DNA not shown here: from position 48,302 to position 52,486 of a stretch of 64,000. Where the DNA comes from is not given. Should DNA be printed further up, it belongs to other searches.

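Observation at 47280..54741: Three translationally coupled genes encode an amine dehydrogenase (HcnABC/SoxAB/PDH type) fused to a HydABC-like NADH/ferredoxin module. This is a candidate flavin-based electron-bifurcating amine/imine oxidoreductase that has not been described.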

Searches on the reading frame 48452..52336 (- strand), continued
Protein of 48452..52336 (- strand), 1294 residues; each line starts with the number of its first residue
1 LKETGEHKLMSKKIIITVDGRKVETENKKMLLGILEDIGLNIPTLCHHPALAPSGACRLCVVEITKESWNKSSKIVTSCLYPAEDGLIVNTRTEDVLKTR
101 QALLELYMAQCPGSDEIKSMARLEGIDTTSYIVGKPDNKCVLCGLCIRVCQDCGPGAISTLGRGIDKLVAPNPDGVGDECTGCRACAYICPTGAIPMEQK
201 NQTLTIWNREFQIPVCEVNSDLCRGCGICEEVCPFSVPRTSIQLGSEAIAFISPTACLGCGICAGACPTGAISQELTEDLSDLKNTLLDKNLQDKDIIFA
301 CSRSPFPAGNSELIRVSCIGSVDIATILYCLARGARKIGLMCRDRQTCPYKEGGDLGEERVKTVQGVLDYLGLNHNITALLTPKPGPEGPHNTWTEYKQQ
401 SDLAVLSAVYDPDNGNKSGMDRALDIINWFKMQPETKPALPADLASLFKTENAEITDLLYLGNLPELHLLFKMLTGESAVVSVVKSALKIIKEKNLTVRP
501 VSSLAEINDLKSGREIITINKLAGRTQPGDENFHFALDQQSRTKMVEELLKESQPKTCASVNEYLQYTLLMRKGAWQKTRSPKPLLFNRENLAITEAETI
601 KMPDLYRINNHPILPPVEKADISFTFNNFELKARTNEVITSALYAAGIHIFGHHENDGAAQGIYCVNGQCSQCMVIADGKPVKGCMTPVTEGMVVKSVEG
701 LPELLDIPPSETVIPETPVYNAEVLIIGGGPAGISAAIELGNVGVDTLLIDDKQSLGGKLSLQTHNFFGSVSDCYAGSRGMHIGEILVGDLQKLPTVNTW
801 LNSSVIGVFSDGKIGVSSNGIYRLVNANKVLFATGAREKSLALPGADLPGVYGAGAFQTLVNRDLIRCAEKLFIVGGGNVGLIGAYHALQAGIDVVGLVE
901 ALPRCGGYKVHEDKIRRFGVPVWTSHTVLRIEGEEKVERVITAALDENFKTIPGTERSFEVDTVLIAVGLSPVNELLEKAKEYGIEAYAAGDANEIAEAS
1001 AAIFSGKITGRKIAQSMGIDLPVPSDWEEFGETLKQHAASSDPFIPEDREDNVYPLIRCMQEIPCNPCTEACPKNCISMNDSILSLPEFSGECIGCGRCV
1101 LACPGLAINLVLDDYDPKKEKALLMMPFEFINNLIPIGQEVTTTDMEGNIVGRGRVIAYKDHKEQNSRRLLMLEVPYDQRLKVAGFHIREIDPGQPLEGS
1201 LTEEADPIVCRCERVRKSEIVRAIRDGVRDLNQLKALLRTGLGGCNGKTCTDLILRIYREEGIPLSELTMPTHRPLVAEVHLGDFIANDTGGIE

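Call 52: search_protein_families(library=ncbifam, proteins=[L003:427-1977:+, L029:2263-3810:+, L032:5534-7081:+, L036:5786-7318:+, L070:7669-9300:+], max_evalue=1e-60)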
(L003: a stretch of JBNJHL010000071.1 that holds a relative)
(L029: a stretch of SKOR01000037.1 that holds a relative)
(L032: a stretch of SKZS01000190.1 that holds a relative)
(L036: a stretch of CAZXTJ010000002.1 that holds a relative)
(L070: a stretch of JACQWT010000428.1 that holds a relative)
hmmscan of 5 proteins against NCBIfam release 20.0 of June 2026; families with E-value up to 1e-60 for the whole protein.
L003:427-1977:+ (516 aa): 32 families (the best 25 are shown)
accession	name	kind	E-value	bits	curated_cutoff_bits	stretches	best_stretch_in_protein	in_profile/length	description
NF002852.0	PRK03137.1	subfamily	6e-232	771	648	1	1-514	1-513/514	L-glutamate gamma-semialdehyde dehydrogenase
TIGR01237.1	D1pyr5carbox2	equivalog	3e-209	696.1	659.65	1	5-515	1-511/511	L-glutamate gamma-semialdehyde dehydrogenase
NF008869.0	PRK11904.1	equivalog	5.7e-117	391.9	747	1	6-513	524-1026/1042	bifunctional proline dehydrogenase/L-glutamate gamma-semialdehyde dehydrogenase PutA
NF052305.1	DioxValDhHalo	equivalog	8.3e-113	377.8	750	1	45-492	15-459/483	2,5-dioxovalerate dehydrogenase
NF042993.1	AlphKGSA_gudD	equivalog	2.2e-111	373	770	1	44-511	13-478/481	alpha-ketoglutaric semialdehyde dehydrogenase GucD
TIGR01236.1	D1pyr5carbox1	equivalog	7.9e-111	371.3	613.6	1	6-514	1-520/533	L-glutamate gamma-semialdehyde dehydrogenase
TIGR01804.1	BADH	equivalog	9.3e-103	344.2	668.6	1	45-496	8-455/467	betaine-aldehyde dehydrogenase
TIGR02299.1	HpaE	equivalog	1.4e-98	330.6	638.35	1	40-512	4-475/488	5-carboxymethyl-2-hydroxymuconate semialdehyde dehydrogenase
NF008772.0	PRK11809.1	equivalog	3e-95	320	1750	1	7-506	618-1107/1318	trifunctional transcriptional regulator/proline dehydrogenase/L-glutamate gamma-semialdehyde dehydrogenase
NF009725.0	PRK13252.1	equivalog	4.9e-95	318.8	593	1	40-512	10-478/488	betaine-aldehyde dehydrogenase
TIGR01238.1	D1pyr5carbox3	equivalog_domain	4.6e-94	315.7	485.2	1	12-508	14-498/500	L-glutamate gamma-semialdehyde dehydrogenase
NF010000.0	PRK13473.1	subfamily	9.5e-93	311.4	615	1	39-492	5-452/475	aminobutyraldehyde dehydrogenase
NF007497.0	PRK10090.1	equivalog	1.5e-91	307.6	500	1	37-508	7-472/480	aldehyde dehydrogenase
TIGR01780.1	SSADH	subfamily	1.8e-90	304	646.35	1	62-499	8-442/448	succinate-semialdehyde dehydrogenase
NF040792.1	glyc_ald_dh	equivalog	3.3e-88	296.7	760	1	40-503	4-467/488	D-glyceraldehyde dehydrogenase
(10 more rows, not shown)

L029:2263-3810:+ (515 aa): 32 families (the best 25 are shown)
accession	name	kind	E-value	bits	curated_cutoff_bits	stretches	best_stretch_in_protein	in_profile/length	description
NF002852.0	PRK03137.1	subfamily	1.1e-231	770.1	648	1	1-514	1-513/514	L-glutamate gamma-semialdehyde dehydrogenase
TIGR01237.1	D1pyr5carbox2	equivalog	4e-210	698.9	659.65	1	5-514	1-510/511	L-glutamate gamma-semialdehyde dehydrogenase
NF052305.1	DioxValDhHalo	equivalog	1.4e-117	393.6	750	1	40-511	8-479/483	2,5-dioxovalerate dehydrogenase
NF008869.0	PRK11904.1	equivalog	2.6e-117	393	747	1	6-513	524-1026/1042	bifunctional proline dehydrogenase/L-glutamate gamma-semialdehyde dehydrogenase PutA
NF042993.1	AlphKGSA_gudD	equivalog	2.2e-115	386.2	770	1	41-511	8-478/481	alpha-ketoglutaric semialdehyde dehydrogenase GucD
TIGR01236.1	D1pyr5carbox1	equivalog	7.8e-107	358.1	613.6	1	6-514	1-520/533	L-glutamate gamma-semialdehyde dehydrogenase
TIGR01804.1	BADH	equivalog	6.3e-99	331.6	668.6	1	42-497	3-456/467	betaine-aldehyde dehydrogenase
TIGR02299.1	HpaE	equivalog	3.7e-98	329.2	638.35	1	39-511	3-474/488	5-carboxymethyl-2-hydroxymuconate semialdehyde dehydrogenase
TIGR01238.1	D1pyr5carbox3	equivalog_domain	2.1e-96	323.5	485.2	1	7-508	9-498/500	L-glutamate gamma-semialdehyde dehydrogenase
NF008772.0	PRK11809.1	equivalog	1.6e-94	317.6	1750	1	7-505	618-1106/1318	trifunctional transcriptional regulator/proline dehydrogenase/L-glutamate gamma-semialdehyde dehydrogenase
NF009725.0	PRK13252.1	equivalog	4.3e-94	315.7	593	1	37-512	7-478/488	betaine-aldehyde dehydrogenase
NF007497.0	PRK10090.1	equivalog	1.4e-92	311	500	1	36-497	6-462/480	aldehyde dehydrogenase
NF010000.0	PRK13473.1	subfamily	1.3e-90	304.3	615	1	37-494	3-454/475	aminobutyraldehyde dehydrogenase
TIGR01780.1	SSADH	subfamily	5.1e-90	302.5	646.35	1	56-497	3-437/448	succinate-semialdehyde dehydrogenase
NF006916.0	PRK09407.1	equivalog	1.9e-86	290.7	521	1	38-513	22-492/526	succinic semialdehyde dehydrogenase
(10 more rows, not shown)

L032:5534-7081:+ (515 aa): 33 families (the best 25 are shown)
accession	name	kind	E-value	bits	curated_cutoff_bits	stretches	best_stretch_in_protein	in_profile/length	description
NF002852.0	PRK03137.1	subfamily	2.8e-230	765.4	648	1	1-514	1-513/514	L-glutamate gamma-semialdehyde dehydrogenase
TIGR01237.1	D1pyr5carbox2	equivalog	4e-207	689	659.65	1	5-514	1-510/511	L-glutamate gamma-semialdehyde dehydrogenase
NF008869.0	PRK11904.1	equivalog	2.8e-116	389.6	747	1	6-513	524-1026/1042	bifunctional proline dehydrogenase/L-glutamate gamma-semialdehyde dehydrogenase PutA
NF052305.1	DioxValDhHalo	equivalog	2.1e-114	383.1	750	1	44-510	13-478/483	2,5-dioxovalerate dehydrogenase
NF042993.1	AlphKGSA_gudD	equivalog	2.1e-113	379.6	770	1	43-511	11-478/481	alpha-ketoglutaric semialdehyde dehydrogenase GucD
TIGR01236.1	D1pyr5carbox1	equivalog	2.3e-109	366.4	613.6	1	7-514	2-520/533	L-glutamate gamma-semialdehyde dehydrogenase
TIGR02299.1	HpaE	equivalog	7.2e-97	325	638.35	1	39-512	3-475/488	5-carboxymethyl-2-hydroxymuconate semialdehyde dehydrogenase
TIGR01804.1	BADH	equivalog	3.5e-96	322.5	668.6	1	48-497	11-456/467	betaine-aldehyde dehydrogenase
TIGR01238.1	D1pyr5carbox3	equivalog_domain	8.8e-95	318.1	485.2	1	46-508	47-498/500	L-glutamate gamma-semialdehyde dehydrogenase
TIGR01780.1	SSADH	subfamily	4.2e-91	306.1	646.35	1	71-497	17-437/448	succinate-semialdehyde dehydrogenase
NF008772.0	PRK11809.1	equivalog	5.9e-91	305.7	1750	1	10-506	621-1107/1318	trifunctional transcriptional regulator/proline dehydrogenase/L-glutamate gamma-semialdehyde dehydrogenase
NF009725.0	PRK13252.1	equivalog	1.2e-90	304.3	593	1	41-513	11-479/488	betaine-aldehyde dehydrogenase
NF007497.0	PRK10090.1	equivalog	7.6e-90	302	500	1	37-501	7-465/480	aldehyde dehydrogenase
NF010000.0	PRK13473.1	subfamily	3.6e-87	293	615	1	38-494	4-454/475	aminobutyraldehyde dehydrogenase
NF006916.0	PRK09407.1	equivalog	1.2e-85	288.2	521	1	49-513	33-492/526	succinic semialdehyde dehydrogenase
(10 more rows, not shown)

L036:5786-7318:+ (510 aa): 26 families (the best 25 are shown)
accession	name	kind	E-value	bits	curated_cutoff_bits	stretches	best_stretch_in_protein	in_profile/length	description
NF050084.1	pip_6_carb_DH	equivalog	4.6e-223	741.4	730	1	37-507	2-474/475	L-piperidine-6-carboxylate dehydrogenase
NF042993.1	AlphKGSA_gudD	equivalog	6.1e-98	328.6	770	1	20-485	8-472/481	alpha-ketoglutaric semialdehyde dehydrogenase GucD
NF052305.1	DioxValDhHalo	equivalog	1.6e-92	310.9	750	1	19-490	8-478/483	2,5-dioxovalerate dehydrogenase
NF040648.1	lactal_redase_Meth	equivalog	3.6e-89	299.9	650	1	26-476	6-445/463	lactaldehyde dehydrogenase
TIGR01804.1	BADH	equivalog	2.2e-88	296.8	668.6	1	29-486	10-464/467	betaine-aldehyde dehydrogenase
NF010000.0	PRK13473.1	subfamily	6.5e-83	279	615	1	27-486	12-465/475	aminobutyraldehyde dehydrogenase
NF007497.0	PRK10090.1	equivalog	6.2e-82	275.9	500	1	26-487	17-471/480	aldehyde dehydrogenase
TIGR02299.1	HpaE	equivalog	8.7e-82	275.2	638.35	1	35-493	19-476/488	5-carboxymethyl-2-hydroxymuconate semialdehyde dehydrogenase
NF009725.0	PRK13252.1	equivalog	1.3e-81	274.5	593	1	30-493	20-479/488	betaine-aldehyde dehydrogenase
TIGR01780.1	SSADH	subfamily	4.7e-80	269.6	646.35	1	36-486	1-445/448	succinate-semialdehyde dehydrogenase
NF006916.0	PRK09407.1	equivalog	4e-77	260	521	1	30-499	32-498/526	succinic semialdehyde dehydrogenase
NF006992.0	PRK09457.1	subfamily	2.2e-74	250.9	514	1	25-477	7-454/487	succinylglutamate-semialdehyde dehydrogenase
NF002852.0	PRK03137.1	subfamily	2.5e-74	250.9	648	1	42-487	61-506/514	L-glutamate gamma-semialdehyde dehydrogenase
NF040869.1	G3PDH_Arch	equivalog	5.5e-73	246.3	780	1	25-497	26-495/502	NADP-dependent glyceraldehyde-3-phosphate dehydrogenase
NF040792.1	glyc_ald_dh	equivalog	2.6e-70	237.7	760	1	25-434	7-417/488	D-glyceraldehyde dehydrogenase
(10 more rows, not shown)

L070:7669-9300:+ (543 aa): 7 families
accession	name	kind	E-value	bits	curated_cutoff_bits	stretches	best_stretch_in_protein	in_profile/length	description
TIGR01236.1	D1pyr5carbox1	equivalog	2.3e-235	782.2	613.6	1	13-540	2-532/533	L-glutamate gamma-semialdehyde dehydrogenase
NF002852.0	PRK03137.1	subfamily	1.9e-106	356.9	648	1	13-529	7-514/514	L-glutamate gamma-semialdehyde dehydrogenase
TIGR01237.1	D1pyr5carbox2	equivalog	4.6e-99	332.5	659.65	1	34-529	26-511/511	L-glutamate gamma-semialdehyde dehydrogenase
NF008869.0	PRK11904.1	equivalog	1.8e-76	257.8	747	1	26-528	537-1027/1042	bifunctional proline dehydrogenase/L-glutamate gamma-semialdehyde dehydrogenase PutA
TIGR01238.1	D1pyr5carbox3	equivalog_domain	1e-66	225.5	485.2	1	26-521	21-497/500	L-glutamate gamma-semialdehyde dehydrogenase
NF008772.0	PRK11809.1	equivalog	2.7e-65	220.7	1750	1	51-524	654-1111/1318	trifunctional transcriptional regulator/proline dehydrogenase/L-glutamate gamma-semialdehyde dehydrogenase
NF042993.1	AlphKGSA_gudD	equivalog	1.7e-62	211.7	770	1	53-508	16-461/481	alpha-ketoglutaric semialdehyde dehydrogenase GucD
